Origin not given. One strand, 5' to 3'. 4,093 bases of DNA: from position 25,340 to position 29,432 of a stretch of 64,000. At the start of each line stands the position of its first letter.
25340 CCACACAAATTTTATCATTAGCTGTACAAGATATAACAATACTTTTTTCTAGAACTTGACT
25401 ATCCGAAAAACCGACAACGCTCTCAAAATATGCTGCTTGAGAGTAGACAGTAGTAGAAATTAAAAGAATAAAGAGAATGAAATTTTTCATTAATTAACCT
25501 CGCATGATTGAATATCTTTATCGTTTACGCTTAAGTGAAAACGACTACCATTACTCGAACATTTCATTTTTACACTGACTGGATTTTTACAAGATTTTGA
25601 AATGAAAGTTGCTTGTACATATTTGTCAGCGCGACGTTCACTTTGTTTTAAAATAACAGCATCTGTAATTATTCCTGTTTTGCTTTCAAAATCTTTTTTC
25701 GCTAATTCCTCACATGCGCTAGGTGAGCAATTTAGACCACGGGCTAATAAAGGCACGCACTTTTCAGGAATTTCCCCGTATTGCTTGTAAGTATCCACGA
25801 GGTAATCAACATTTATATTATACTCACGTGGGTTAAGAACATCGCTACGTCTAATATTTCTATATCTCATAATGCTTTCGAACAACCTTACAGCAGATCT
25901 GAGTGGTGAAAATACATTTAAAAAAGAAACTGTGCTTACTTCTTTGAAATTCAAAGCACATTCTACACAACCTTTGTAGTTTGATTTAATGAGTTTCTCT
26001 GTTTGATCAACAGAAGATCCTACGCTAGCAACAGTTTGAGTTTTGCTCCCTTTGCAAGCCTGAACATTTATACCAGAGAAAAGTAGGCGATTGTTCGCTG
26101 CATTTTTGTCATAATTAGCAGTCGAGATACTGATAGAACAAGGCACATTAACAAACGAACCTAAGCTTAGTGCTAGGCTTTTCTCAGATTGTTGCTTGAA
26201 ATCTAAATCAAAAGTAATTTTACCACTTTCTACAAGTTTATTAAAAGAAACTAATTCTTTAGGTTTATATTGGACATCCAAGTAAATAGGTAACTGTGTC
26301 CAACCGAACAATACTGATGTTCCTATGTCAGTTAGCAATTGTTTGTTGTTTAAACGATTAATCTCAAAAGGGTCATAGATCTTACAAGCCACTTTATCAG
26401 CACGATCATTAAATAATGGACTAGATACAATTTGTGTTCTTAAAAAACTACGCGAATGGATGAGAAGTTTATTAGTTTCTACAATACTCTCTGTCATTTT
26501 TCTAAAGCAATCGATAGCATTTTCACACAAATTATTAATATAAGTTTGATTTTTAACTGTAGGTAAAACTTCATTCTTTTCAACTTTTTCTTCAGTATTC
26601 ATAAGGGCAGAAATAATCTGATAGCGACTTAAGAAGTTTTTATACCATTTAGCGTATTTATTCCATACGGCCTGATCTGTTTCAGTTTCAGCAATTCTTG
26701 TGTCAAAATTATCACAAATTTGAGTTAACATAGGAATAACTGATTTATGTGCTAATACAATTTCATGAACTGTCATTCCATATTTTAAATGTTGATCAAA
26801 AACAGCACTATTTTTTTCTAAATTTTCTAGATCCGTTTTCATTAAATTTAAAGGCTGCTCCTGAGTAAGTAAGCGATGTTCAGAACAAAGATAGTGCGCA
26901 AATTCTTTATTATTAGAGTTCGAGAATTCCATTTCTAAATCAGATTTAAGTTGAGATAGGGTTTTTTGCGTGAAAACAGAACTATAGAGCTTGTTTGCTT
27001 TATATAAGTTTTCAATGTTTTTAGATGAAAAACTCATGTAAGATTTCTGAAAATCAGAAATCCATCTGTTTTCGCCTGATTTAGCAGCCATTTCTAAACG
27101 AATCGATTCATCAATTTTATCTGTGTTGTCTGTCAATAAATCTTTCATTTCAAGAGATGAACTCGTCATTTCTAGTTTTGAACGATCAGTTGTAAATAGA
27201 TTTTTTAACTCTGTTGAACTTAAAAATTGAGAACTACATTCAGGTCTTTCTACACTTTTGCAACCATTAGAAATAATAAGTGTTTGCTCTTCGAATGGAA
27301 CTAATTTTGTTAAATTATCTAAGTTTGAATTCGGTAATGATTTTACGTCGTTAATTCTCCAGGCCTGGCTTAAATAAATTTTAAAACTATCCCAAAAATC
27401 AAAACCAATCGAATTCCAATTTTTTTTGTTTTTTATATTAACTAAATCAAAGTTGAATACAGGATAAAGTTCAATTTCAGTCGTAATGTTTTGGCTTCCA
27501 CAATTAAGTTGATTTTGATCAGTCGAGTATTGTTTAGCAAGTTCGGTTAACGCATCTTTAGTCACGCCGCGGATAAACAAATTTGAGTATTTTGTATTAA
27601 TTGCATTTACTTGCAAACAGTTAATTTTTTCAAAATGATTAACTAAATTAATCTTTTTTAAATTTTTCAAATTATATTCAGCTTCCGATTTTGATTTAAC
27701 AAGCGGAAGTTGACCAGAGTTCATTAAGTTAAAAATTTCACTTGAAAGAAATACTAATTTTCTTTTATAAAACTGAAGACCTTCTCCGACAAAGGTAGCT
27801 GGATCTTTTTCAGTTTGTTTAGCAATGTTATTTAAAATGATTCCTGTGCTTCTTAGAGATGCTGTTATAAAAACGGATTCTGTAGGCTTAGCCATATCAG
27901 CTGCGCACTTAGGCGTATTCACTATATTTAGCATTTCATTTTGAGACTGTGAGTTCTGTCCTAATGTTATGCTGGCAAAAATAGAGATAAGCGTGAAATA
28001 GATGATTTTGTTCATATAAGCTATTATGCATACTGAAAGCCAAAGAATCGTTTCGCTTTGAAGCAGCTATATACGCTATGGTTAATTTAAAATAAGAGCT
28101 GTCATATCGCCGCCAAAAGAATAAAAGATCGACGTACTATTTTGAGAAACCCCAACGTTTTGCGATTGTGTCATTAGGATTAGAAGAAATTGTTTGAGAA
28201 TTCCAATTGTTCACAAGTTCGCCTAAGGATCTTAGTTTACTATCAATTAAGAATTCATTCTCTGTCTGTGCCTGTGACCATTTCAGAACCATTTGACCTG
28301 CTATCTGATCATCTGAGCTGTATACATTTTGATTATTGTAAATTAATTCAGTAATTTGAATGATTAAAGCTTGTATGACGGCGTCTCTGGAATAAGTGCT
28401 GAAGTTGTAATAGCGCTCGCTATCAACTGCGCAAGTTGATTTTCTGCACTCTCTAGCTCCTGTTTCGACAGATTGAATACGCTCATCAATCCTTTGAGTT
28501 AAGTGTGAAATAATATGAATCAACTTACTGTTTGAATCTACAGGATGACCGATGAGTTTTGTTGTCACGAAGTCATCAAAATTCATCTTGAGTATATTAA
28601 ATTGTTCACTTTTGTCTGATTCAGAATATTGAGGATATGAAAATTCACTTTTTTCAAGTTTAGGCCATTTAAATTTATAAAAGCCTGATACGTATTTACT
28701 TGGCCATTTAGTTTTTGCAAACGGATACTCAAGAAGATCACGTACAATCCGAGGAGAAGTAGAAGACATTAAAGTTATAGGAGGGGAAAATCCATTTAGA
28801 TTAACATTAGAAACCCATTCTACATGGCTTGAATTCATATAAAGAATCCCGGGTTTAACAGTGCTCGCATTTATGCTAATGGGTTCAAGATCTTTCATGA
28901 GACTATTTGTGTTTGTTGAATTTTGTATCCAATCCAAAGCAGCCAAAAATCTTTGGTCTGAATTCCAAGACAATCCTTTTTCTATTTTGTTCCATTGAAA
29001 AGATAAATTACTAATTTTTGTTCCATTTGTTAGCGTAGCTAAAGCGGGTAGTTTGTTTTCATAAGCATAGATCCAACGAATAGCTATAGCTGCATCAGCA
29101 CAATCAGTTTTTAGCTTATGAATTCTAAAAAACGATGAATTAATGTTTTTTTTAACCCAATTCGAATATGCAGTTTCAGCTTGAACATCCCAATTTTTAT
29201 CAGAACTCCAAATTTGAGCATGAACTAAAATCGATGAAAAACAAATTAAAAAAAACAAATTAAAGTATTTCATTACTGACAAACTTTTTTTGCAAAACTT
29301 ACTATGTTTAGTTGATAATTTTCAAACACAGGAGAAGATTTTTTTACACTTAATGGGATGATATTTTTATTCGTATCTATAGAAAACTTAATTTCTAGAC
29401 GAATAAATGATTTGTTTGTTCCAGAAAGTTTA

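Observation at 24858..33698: Orphan operon of six consecutive signal-peptide, Cys-rich proteins with an upstream HTH regulator, right after tRNA-Phe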

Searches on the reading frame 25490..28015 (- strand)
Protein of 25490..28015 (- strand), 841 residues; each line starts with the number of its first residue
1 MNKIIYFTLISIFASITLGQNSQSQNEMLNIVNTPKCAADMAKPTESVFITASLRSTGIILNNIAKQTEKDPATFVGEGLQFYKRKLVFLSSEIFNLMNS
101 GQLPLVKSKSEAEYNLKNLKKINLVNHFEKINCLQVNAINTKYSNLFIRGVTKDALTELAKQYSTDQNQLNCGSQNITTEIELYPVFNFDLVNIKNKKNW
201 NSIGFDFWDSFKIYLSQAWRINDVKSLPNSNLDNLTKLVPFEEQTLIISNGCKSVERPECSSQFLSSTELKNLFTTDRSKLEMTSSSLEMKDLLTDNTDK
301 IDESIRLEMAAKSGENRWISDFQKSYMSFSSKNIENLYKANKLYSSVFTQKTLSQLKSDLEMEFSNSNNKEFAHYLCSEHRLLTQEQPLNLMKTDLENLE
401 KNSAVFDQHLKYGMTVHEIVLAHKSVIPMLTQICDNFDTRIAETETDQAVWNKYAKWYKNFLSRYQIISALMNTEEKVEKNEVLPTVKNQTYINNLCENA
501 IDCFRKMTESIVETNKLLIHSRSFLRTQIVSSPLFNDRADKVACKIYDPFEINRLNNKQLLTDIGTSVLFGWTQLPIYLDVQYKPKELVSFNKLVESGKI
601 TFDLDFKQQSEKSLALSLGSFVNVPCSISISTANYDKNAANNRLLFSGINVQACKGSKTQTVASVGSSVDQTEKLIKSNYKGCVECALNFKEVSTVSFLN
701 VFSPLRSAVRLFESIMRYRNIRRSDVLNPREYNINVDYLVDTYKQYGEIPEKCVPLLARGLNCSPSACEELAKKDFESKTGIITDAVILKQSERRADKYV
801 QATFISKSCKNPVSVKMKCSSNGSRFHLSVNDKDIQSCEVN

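Call 4: search_protein_families(library=pfam, proteins=[window:25490-28015:-], max_evalue=1)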
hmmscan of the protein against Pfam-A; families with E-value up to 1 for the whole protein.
window:25490-28015:- (841 aa): 0 families

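Call 5: search_protein_families(library=ncbifam, proteins=[window:25490-28015:-], max_evalue=1)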
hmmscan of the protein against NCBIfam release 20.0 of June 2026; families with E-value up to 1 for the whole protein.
window:25490-28015:- (841 aa): 0 families

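Call 6: search_protein_families(library=phrogs, proteins=[window:25490-28015:-], max_evalue=0.1)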
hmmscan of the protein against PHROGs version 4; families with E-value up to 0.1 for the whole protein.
window:25490-28015:- (841 aa): 0 families

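Call 7: search_solved_structures(query=window:25490-28015:-, max_evalue=1)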
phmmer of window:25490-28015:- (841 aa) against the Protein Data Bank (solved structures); distinct sequences matched with E-value up to 1: 1.
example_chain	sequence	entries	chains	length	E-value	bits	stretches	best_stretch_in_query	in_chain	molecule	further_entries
1czs_A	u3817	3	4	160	0.14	13.6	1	196-256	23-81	PROTEIN (COAGULATION FACTOR V)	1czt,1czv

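Call 39: search_solved_structures(query=A3, max_evalue=10)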
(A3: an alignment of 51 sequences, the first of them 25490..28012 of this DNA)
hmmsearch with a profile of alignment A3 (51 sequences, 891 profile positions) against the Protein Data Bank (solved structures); distinct sequences matched with E-value up to 10: 7.
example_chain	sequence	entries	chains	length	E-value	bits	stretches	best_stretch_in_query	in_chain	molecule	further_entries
7qep_D4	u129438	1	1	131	0.011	16.9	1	338-397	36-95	40S RIBOSOMAL PROTEIN S24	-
3no6_A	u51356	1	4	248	0.14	13.1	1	439-486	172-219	Transcriptional activator TenA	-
4fid_A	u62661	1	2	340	0.36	11.8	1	532-568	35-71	G protein alpha subunit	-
2cw1_A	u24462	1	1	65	1.4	9.8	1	67-113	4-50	SN4m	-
6j6o_A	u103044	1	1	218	1.5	9.7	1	219-268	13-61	Ryanodine receptor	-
6j6p_A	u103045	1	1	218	1.5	9.7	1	219-268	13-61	Ryanodine receptor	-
3g6b_A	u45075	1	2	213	1.5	9.7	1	337-484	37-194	Methyl-accepting chemotaxis protein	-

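Call 41: search_protein_families(library=pfam, alignment_id=A3, max_evalue=0.1)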
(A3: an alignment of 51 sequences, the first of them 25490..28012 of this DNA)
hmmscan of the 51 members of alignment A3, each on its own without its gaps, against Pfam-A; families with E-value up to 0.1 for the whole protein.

A. member 1, window:25490-28012:- (840 aa): 0 families

B. families by the number of members that match (of 51 scanned): 12 families
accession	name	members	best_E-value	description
PF20739.2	TraK_2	1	0.0056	Potential transfer protein TraK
PF14335.11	DUF4391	1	0.0092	Domain of unknown function (DUF4391)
PF16405.10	DUF5013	1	0.014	Domain of unknown function (DUF5013)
PF19193.6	Tectonin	1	0.026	Tectonin domain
PF22751.1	DUF488-N3a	1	0.028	Active DUF488-N3 subclade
PF06878.16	Pkip-1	1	0.029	Pkip-1 protein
PF19807.5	DUF6290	1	0.03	Family of unknown function (DUF6290)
PF13085.11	Fer2_3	1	0.039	2Fe-2S iron-sulfur cluster binding domain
PF06327.19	Adcy_cons_dom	1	0.041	Adenylate cyclase, conserved domain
PF15282.11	BMP2K_C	1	0.042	BMP-2-inducible protein kinase C-terminus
PF21558.3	Pept_S41_N_bact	1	0.053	Bacteroidetes, Peptidase, S41 family, N-terminal domain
PF09081.16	AMT4_dom_C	1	0.099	Glucan 1,4-alpha-maltotetraohydrolase, domain C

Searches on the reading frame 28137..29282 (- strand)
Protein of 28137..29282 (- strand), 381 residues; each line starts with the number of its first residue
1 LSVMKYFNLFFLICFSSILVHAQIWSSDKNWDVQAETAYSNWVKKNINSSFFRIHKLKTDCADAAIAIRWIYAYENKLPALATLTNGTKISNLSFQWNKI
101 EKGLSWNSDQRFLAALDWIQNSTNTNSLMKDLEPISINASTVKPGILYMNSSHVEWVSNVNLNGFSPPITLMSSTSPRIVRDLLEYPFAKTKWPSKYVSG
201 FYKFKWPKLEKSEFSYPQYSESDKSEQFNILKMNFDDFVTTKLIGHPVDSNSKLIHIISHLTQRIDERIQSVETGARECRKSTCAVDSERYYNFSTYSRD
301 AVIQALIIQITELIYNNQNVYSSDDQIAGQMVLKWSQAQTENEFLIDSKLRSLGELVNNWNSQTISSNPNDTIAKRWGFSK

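Call 4: search_protein_families(library=pfam, proteins=[window:28137-29282:-], max_evalue=1)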
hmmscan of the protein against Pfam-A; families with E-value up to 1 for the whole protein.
window:28137-29282:- (381 aa): 1 family
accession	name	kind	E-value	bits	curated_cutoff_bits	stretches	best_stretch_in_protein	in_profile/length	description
PF20543.3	CowN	-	0.2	12.7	27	1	286-363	4-80/94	N2-fixation sustaining protein CowN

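Call 5: search_protein_families(library=ncbifam, proteins=[window:28137-29282:-], max_evalue=1)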
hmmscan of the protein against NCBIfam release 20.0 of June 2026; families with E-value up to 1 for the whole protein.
window:28137-29282:- (381 aa): 0 families

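Call 6: search_protein_families(library=phrogs, proteins=[window:28137-29282:-], max_evalue=0.1)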
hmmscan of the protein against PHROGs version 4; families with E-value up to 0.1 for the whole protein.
window:28137-29282:- (381 aa): 0 families

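Call 35: search_solved_structures(query=A2, max_evalue=10, show_alignments=2)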
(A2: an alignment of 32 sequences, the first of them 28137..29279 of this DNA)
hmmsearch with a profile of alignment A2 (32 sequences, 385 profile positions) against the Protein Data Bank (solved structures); distinct sequences matched with E-value up to 10: 0.

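Call 36: search_protein_families(library=pfam, alignment_id=A2, max_evalue=0.1)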
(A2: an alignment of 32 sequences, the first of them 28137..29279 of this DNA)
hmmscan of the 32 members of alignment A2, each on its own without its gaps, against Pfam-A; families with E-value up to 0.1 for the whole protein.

A. member 1, window:28137-29279:- (380 aa): 0 families

B. families by the number of members that match (of 32 scanned): 8 families
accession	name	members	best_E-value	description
PF16138.10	DUF4846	9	0.00016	Domain of unknown function (4846)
PF10559.14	Plug_translocon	3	0.02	Plug domain of Sec61p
PF23359.1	Lsr2_DNA-bd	1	0.01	Lsr2 DNA-binding domain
PF15676.10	S6OS1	1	0.015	Six6 opposite strand transcript 1 family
PF05563.18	SpvD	1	0.031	Salmonella plasmid virulence protein SpvD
PF16178.10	Anoct_dimer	1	0.036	Anoctamin, dimerisation domain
PF12888.12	Lipid_bd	1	0.043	Lipid-binding putative hydrolase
PF17726.7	DpnI_C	1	0.061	Dam-replacing HTH domain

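Call 43: find_homologous_proteins(query=A2, max_evalue=0.001)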
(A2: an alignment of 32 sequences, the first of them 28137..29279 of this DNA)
Query A2 (32 sequences) (380 aa, profile of the alignment): 154 proteins with E <= 0.001 among 4590 candidates; the best 120 are listed.
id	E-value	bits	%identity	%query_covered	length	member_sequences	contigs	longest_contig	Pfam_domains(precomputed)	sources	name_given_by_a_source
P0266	1.0e-137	477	25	97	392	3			-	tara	tara:strand:+ start:7028 stop:8206 length:1179 start_codon:yes stop_codon:yes gene_type:complete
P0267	5.4e-134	465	28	95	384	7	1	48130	-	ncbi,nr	ncbi:MAG: hypothetical protein JNM24_11250 [Bdellovibrionaceae bacterium]|nr:hypothetical protein [P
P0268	7.8e-134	465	27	98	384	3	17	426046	-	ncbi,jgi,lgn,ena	-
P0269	1.4e-133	464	28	99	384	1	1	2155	-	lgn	-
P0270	1.1e-132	461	23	97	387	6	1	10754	-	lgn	-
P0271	9.4e-129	448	26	99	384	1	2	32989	-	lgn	-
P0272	3.3e-128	446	26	89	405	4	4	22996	-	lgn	-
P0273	1.1e-127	444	26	98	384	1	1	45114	-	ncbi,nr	ncbi:MAG: hypothetical protein JNL11_02600 [Bdellovibrionaceae bacterium]|nr:hypothetical protein [P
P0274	7.6e-127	442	29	97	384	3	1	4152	-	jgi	-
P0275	1.5e-125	437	26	82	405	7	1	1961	-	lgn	-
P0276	3.6e-125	436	25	71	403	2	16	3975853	-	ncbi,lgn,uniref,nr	ncbi:hypothetical protein [Bdellovibrio sp. NC01]|uniref:hypothetical protein n=1 Tax=Bdellovibrio s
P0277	4.6e-124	432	22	98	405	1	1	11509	-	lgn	-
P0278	9.9e-124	431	44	99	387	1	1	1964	-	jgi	jgi:hypothetical protein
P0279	3.6e-123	429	22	94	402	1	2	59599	-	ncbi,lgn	-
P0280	2.8e-122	426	45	99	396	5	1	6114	-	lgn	-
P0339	7.5e-62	228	31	94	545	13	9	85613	-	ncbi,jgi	ncbi:MAG: hypothetical protein ABSG44_04695 [Thermodesulfobacteriota bacterium]|jgi:hypothetical pro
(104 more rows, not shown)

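Call 47: find_encoding_contigs(protein=P0339, flank=10000, max_places=2)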
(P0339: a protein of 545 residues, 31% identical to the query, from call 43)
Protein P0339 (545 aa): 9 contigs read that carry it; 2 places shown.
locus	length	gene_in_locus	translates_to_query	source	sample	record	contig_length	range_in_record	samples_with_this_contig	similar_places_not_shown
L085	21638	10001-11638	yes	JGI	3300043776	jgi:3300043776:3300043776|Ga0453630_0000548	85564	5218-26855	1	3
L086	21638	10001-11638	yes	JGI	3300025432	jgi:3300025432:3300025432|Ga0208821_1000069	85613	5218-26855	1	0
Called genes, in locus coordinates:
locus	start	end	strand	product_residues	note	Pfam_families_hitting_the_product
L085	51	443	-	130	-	-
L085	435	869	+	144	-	-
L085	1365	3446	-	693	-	PF02629:CoA_binding, PF13380:CoA_binding_2, PF13607:Succ_CoA_lig, PF13549:ATP-grasp_5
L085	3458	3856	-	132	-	PF02627:CMD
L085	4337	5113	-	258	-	PF00106:adh_short, PF08659:KR, PF13561:adh_short_C2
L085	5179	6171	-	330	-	PF01978:TrmB (faint), PF12838:Fer4_7 (faint), PF12837:Fer4_6 (faint), PF00037:Fer4 (weak), PF13237:Fer4_10 (weak), PF14697:Fer4_21, PF00037:Fer4 (weak)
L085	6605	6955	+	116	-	PF01155:HypA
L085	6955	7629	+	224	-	PF03308:MeaB (faint), PF02492:cobW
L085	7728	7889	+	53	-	-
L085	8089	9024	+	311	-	PF05231:MASE1 (weak), PF08668:HDOD (weak), PF13487:HD_5, PF01966:HD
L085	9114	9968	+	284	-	-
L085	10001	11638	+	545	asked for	-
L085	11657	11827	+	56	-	-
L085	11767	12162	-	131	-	PF00072:Response_reg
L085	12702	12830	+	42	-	-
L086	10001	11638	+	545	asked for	-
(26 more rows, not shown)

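Call 88: search_protein_families(library=pfam, alignment_id=A8, max_evalue=0.1)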
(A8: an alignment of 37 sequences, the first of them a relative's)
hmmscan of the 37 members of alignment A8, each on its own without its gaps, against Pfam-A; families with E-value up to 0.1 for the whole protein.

A. member 1, P0339 (545 aa): 0 families

B. families by the number of members that match (of 37 scanned): 14 families
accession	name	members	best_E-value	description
PF10929.13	DUF2811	5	0.031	Protein of unknown function (DUF2811)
PF07988.17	LMSTEN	2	0.0016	LMSTEN motif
PF20746.2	EndoS_Ig-like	2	0.002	Endo-beta-N-acetylglucosaminidase F2, Ig-like domain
PF16138.10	DUF4846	2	0.011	Domain of unknown function (4846)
PF05867.16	DUF851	1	0.0016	Protein of unknown function (DUF851)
PF12671.13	Amidase_6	1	0.0049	Putative amidase domain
PF06858.20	NOG1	1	0.0089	Nucleolar GTP-binding protein 1 (NOG1)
PF00377.23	Prion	1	0.028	Prion/Doppel alpha-helical domain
PF14736.11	N_Asn_amidohyd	1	0.031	Protein N-terminal asparagine amidohydrolase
PF18782.7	NAD2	1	0.041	Novel AID APOBEC clade 2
PF03004.19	Transposase_24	1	0.056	Plant transposase (Ptta/En/Spm family)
PF11719.13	Drc1-Sld2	1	0.066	DNA replication and checkpoint protein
PF24745.1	DUF7693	1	0.07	Domain of unknown function (DUF7693)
PF13618.11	Gluconate_2-dh3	1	0.088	Gluconate 2-dehydrogenase subunit 3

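Call 89: search_solved_structures(query=A8, max_evalue=10, show_alignments=2)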
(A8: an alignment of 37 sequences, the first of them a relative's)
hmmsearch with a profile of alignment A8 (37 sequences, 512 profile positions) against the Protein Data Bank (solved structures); distinct sequences matched with E-value up to 10: 1.
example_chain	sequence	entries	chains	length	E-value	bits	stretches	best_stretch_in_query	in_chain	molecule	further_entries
5fmv_A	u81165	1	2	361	0.064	14.9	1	124-207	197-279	RECEPTOR-TYPE TYROSINE-PROTEIN PHOSPHATASE C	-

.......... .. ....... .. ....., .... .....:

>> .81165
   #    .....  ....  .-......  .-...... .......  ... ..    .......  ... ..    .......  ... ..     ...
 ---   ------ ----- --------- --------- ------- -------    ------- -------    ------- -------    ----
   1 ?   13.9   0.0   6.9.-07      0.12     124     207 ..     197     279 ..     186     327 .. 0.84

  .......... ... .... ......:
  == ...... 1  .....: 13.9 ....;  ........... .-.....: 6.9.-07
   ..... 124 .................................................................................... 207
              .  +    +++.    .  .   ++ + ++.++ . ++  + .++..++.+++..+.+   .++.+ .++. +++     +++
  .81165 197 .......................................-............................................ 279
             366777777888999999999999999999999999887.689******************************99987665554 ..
